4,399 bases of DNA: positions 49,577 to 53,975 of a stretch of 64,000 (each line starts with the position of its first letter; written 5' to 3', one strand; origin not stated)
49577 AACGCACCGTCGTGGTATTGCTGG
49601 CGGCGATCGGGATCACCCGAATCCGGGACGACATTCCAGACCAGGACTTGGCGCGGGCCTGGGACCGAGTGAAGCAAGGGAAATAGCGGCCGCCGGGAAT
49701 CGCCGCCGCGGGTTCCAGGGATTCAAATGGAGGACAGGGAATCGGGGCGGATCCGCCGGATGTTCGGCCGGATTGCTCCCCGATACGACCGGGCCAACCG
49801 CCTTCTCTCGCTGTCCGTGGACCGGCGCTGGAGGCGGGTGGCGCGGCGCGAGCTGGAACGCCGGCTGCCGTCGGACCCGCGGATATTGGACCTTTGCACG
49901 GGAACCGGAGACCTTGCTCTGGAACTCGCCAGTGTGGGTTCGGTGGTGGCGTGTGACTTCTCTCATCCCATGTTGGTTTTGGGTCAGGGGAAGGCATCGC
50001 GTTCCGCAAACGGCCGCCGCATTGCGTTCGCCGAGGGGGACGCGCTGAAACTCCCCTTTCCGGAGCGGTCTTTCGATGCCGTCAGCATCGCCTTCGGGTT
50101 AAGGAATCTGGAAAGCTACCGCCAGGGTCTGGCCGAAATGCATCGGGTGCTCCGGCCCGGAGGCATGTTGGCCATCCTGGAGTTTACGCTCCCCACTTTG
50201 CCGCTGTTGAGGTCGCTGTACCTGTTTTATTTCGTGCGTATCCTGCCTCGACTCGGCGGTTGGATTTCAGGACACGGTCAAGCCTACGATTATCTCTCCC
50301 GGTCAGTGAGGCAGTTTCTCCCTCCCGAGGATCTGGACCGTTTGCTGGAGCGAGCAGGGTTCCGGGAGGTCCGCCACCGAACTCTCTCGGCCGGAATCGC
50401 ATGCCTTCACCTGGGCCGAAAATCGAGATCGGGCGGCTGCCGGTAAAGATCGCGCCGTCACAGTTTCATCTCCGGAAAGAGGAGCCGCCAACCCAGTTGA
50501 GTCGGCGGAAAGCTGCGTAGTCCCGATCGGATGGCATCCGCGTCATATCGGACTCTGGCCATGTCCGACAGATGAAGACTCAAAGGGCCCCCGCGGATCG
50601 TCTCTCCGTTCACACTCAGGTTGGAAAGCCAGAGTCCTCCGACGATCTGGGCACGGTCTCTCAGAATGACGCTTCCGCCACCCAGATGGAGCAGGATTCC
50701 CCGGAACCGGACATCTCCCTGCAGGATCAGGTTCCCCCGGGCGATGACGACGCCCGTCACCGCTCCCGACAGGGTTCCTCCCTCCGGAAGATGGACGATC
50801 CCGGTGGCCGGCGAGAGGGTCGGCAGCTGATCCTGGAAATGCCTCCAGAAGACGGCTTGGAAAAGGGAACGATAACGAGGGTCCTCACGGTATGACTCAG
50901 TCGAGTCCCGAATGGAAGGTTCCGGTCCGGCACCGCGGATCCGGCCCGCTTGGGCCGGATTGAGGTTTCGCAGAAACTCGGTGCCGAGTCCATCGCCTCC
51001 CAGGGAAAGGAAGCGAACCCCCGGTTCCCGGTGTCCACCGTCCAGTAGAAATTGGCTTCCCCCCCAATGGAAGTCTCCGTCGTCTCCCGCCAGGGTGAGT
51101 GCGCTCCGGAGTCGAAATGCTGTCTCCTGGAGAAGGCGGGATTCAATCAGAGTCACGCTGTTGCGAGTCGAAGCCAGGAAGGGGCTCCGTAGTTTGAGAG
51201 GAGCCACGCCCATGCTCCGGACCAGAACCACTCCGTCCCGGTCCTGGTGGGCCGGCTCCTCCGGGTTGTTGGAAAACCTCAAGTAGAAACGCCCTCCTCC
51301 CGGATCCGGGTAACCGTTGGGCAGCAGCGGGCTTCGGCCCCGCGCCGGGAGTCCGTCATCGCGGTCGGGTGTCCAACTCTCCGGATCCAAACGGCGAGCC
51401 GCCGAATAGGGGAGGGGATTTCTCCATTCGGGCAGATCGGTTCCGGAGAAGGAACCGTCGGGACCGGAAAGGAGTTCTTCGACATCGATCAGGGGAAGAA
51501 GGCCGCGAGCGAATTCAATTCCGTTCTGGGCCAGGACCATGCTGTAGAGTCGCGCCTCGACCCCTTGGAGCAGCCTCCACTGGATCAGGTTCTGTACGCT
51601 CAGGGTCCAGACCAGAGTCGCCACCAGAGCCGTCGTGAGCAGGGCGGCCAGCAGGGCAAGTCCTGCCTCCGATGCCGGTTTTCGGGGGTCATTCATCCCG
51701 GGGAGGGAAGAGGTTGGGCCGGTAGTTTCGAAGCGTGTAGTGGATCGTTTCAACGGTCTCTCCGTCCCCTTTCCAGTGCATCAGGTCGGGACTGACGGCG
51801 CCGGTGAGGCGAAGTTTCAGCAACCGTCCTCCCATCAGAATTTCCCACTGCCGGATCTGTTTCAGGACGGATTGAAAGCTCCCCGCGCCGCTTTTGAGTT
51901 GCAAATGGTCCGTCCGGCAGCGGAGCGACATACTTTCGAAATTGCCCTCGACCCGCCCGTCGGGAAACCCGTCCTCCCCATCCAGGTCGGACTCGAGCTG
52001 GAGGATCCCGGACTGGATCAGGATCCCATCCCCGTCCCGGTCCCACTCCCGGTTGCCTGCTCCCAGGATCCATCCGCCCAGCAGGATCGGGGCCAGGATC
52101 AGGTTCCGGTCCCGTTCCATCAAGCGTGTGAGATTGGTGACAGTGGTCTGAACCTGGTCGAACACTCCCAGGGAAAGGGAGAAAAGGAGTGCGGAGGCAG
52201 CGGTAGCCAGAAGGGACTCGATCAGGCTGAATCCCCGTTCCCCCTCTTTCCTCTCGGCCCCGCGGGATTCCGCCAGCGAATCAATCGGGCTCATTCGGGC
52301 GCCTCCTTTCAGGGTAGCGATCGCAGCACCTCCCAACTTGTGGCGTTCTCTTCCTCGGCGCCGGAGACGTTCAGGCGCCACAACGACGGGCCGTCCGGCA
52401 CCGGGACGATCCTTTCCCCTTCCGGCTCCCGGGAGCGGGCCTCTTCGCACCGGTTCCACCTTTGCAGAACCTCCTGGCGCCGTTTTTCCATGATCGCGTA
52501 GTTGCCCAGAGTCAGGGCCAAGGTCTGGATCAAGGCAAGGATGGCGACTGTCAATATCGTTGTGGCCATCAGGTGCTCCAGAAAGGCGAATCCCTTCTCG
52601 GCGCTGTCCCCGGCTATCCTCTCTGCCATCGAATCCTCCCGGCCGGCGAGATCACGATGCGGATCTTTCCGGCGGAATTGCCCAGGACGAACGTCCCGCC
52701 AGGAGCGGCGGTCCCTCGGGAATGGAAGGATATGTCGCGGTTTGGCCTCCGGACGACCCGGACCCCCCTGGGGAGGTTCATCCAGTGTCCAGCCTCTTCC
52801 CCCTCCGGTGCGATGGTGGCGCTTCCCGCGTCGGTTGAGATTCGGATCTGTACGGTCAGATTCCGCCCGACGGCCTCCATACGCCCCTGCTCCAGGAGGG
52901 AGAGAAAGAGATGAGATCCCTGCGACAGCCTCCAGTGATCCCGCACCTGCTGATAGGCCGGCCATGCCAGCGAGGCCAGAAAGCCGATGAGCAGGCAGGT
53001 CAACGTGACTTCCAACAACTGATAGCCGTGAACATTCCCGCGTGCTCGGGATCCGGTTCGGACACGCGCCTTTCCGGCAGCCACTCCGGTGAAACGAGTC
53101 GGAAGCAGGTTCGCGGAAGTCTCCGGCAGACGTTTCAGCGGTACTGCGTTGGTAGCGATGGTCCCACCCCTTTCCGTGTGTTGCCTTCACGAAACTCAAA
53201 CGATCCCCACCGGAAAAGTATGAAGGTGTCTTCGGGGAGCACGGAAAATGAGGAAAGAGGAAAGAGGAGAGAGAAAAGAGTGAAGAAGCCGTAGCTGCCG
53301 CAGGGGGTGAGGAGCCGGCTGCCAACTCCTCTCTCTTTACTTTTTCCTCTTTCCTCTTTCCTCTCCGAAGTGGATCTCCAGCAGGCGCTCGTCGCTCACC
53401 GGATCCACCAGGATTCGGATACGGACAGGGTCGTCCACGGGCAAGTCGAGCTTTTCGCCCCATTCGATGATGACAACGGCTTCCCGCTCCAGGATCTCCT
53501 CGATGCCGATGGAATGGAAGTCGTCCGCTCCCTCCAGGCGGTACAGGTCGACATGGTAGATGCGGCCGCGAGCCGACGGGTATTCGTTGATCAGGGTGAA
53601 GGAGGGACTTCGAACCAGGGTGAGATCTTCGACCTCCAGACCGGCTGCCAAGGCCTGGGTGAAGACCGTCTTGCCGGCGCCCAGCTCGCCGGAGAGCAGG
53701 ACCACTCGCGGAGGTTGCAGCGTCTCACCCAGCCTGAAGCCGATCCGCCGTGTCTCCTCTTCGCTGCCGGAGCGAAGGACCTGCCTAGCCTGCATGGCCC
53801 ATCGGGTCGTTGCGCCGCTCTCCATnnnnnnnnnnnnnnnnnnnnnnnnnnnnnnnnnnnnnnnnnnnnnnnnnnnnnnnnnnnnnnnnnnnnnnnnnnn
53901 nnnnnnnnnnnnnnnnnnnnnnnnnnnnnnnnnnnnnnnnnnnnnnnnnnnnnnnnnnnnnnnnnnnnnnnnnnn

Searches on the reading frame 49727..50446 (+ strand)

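Call 57: search_protein_families(library=pfam, proteins=[window:49727-50446:+], max_evalue=0.00001)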
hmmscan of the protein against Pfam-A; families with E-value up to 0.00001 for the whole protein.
window:49727-50446:+ (239 aa): 6 families
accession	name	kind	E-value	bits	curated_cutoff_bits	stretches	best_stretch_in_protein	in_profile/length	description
PF01209.24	Ubie_methyltran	-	2e-56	191.4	20.1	1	4-232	4-233/233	ubiE/COQ5 methyltransferase family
PF13649.12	Methyltransf_25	-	3.1e-20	73.1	27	1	53-146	1-97/97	Methyltransferase domain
PF08241.18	Methyltransf_11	-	1.6e-18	67.5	21.2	1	54-150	1-95/95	Methyltransferase domain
PF13847.12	Methyltransf_31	-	5.3e-11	42.8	27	1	51-154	5-113/145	Methyltransferase domain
PF13489.12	Methyltransf_23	-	1.4e-10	41.6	27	1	36-213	6-160/164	Methyltransferase domain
PF08242.18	Methyltransf_12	-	4.8e-10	40.5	30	1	54-148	1-98/98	Methyltransferase domain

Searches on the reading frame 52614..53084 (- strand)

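Call 58: search_protein_families(library=pfam, proteins=[window:52614-53084:-], max_evalue=0.00001)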
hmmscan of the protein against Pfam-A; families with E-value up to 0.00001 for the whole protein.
window:52614-53084:- (156 aa): 1 family
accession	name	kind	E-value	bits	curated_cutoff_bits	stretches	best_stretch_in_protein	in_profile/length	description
PF12019.13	GspH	-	1.8e-08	35.3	21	1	60-149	5-108/108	Type II transport protein GspH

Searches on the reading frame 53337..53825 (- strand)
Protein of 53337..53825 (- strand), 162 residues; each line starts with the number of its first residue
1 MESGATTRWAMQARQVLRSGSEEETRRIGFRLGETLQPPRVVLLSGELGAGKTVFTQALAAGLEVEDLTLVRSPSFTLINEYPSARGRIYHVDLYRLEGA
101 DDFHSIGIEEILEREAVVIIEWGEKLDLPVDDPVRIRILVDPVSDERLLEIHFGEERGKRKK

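Call 58: search_protein_families(library=pfam, proteins=[window:53337-53825:-], max_evalue=0.00001)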
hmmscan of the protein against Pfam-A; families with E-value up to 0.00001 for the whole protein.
window:53337-53825:- (162 aa): 1 family
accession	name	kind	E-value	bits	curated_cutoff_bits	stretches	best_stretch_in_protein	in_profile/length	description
PF02367.23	TsaE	-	3e-35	121.4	26.6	1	21-138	3-118/128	Threonylcarbamoyl adenosine biosynthesis protein TsaE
